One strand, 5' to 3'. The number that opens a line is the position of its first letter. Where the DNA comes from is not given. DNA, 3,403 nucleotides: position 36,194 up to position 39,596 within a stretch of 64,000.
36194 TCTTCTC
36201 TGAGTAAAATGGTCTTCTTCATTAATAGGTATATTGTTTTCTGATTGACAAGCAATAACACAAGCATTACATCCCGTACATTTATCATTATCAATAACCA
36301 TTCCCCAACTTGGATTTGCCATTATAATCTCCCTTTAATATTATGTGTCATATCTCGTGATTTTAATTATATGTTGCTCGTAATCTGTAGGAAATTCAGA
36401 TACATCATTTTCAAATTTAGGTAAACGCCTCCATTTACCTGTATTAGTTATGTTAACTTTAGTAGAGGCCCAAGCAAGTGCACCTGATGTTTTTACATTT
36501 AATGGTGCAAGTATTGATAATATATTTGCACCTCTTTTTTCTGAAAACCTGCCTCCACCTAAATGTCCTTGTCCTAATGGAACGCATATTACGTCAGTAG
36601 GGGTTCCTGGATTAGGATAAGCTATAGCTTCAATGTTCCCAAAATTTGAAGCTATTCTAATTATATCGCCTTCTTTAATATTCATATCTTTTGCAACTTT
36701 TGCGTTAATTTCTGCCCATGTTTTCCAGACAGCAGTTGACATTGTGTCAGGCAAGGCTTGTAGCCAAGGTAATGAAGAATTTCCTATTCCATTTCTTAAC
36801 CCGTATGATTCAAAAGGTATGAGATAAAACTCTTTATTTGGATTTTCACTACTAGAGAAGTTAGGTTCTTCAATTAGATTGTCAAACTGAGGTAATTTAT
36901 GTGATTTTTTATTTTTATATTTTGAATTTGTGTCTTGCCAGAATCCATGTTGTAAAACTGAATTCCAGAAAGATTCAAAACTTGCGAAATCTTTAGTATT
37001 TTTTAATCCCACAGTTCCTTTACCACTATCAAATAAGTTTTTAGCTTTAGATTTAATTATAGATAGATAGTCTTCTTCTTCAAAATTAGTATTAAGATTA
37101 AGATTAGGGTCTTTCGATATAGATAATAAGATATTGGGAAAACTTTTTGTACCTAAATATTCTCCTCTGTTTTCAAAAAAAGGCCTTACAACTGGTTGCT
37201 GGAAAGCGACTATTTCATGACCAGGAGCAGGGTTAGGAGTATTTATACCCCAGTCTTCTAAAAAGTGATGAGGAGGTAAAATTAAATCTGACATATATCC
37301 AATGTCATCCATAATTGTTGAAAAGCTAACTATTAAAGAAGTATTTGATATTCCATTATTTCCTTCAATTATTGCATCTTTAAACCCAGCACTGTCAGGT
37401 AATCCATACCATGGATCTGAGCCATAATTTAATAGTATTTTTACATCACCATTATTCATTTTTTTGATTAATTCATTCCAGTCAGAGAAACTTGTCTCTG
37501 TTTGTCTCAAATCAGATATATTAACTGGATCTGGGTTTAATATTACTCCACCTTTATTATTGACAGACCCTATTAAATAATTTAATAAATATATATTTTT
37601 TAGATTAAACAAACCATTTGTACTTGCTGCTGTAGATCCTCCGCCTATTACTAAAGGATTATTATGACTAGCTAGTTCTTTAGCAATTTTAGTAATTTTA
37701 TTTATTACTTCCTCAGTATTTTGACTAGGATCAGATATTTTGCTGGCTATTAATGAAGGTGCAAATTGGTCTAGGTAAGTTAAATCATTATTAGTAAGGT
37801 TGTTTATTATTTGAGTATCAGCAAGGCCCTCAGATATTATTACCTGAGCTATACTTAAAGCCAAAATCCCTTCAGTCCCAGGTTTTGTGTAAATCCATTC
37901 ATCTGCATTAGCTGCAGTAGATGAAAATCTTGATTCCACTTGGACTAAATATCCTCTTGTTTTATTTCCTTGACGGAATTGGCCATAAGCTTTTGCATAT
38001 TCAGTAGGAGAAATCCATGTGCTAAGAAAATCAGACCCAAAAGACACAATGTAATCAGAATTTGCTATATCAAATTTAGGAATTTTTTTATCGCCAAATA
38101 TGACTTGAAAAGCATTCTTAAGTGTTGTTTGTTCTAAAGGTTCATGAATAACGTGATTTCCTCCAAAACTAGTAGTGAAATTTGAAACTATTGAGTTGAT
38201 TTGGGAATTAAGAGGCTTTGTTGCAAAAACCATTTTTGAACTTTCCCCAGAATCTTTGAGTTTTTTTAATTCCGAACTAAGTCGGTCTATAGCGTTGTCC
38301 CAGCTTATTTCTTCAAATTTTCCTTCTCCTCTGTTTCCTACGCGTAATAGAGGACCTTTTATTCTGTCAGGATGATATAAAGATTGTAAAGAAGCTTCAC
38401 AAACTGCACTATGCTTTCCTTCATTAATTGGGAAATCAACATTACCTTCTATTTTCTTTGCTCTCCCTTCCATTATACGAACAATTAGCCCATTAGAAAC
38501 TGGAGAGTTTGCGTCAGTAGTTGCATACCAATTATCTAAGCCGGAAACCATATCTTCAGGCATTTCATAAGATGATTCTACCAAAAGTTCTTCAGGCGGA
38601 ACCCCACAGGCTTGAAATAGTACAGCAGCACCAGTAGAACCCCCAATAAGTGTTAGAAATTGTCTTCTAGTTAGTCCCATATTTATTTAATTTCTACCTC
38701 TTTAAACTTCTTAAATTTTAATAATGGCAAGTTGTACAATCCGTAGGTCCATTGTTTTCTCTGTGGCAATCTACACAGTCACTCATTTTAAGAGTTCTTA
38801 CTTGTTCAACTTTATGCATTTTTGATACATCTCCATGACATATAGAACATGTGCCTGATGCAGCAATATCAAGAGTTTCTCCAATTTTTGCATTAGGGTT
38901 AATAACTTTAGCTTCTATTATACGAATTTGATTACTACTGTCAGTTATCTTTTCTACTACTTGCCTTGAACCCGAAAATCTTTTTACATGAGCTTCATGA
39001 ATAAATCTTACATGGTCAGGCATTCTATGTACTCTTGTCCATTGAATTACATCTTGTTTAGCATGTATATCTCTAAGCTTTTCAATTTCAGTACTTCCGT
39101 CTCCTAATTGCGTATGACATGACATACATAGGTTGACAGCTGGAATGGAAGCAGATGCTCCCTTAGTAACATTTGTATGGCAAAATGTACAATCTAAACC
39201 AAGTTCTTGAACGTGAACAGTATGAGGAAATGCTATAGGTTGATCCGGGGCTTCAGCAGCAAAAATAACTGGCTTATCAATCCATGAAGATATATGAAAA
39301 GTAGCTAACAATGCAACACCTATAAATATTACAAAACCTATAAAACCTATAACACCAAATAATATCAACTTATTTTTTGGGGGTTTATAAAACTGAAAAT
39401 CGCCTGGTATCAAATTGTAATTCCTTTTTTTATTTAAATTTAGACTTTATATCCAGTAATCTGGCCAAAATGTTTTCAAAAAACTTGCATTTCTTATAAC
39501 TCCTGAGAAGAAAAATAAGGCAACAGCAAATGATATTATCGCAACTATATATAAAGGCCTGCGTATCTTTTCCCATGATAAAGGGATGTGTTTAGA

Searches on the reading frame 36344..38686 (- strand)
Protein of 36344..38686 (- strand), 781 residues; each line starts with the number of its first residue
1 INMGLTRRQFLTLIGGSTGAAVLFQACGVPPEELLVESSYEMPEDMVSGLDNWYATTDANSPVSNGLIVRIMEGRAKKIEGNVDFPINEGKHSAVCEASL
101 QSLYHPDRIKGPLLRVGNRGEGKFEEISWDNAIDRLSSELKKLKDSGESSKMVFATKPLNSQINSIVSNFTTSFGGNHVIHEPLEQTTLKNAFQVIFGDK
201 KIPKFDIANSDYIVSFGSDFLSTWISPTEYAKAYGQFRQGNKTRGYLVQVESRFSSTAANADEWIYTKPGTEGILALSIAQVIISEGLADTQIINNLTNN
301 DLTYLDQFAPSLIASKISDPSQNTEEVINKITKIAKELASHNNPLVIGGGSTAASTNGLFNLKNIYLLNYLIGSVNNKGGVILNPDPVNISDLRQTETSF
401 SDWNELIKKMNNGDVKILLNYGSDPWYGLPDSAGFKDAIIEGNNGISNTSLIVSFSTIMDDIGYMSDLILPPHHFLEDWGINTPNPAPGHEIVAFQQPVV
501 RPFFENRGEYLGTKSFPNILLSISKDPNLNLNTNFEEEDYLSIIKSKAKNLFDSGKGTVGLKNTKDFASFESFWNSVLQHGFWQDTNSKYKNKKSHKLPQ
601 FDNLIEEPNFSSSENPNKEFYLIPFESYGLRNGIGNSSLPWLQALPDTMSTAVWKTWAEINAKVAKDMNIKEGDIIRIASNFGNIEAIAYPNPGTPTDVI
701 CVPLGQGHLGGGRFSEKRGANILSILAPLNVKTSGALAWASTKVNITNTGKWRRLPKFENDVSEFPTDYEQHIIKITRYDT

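Call 82: search_protein_families(library=pfam, proteins=[window:36344-38686:-], max_evalue=0.00001)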
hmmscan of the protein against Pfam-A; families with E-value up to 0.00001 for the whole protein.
window:36344-38686:- (781 aa): 2 families
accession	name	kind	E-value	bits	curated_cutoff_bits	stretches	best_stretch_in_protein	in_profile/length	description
PF00384.28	Molybdopterin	-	9.5e-26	91.1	24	1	108-508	1-342/353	Molybdopterin oxidoreductase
PF01568.27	Molydop_binding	-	4.5e-08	33.5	26.8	1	657-723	31-92/110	Molydopterin dinucleotide binding domain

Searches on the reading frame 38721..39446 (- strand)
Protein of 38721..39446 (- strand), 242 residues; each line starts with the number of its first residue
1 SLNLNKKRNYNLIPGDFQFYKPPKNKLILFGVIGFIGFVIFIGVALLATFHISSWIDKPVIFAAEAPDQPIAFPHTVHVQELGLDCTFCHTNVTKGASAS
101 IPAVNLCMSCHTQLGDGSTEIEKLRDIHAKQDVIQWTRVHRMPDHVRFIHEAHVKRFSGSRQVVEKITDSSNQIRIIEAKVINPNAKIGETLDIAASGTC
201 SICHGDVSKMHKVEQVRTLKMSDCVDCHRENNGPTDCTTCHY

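Call 81: search_protein_families(library=ncbifam, proteins=[window:38721-39446:-], max_evalue=0.00001)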
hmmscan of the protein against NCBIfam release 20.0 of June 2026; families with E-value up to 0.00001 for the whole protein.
window:38721-39446:- (242 aa): 3 families
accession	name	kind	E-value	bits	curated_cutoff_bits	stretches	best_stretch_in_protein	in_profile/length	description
NF041781.1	mnquin_red_QrcA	equivalog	1.6e-24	86.5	180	1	40-241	2-173/174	menaquinone reductase multiheme cytochrome c subunit QrcA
NF045722.1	c3_cytochr_TmcA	equivalog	1.2e-06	28.4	114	0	197-241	80-124/125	acidic tetraheme cytochrome c3 TmcA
NF043011.1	CytC7_Geobact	equivalog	3.2e-06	27.5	120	0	63-121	25-84/89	cytochrome c7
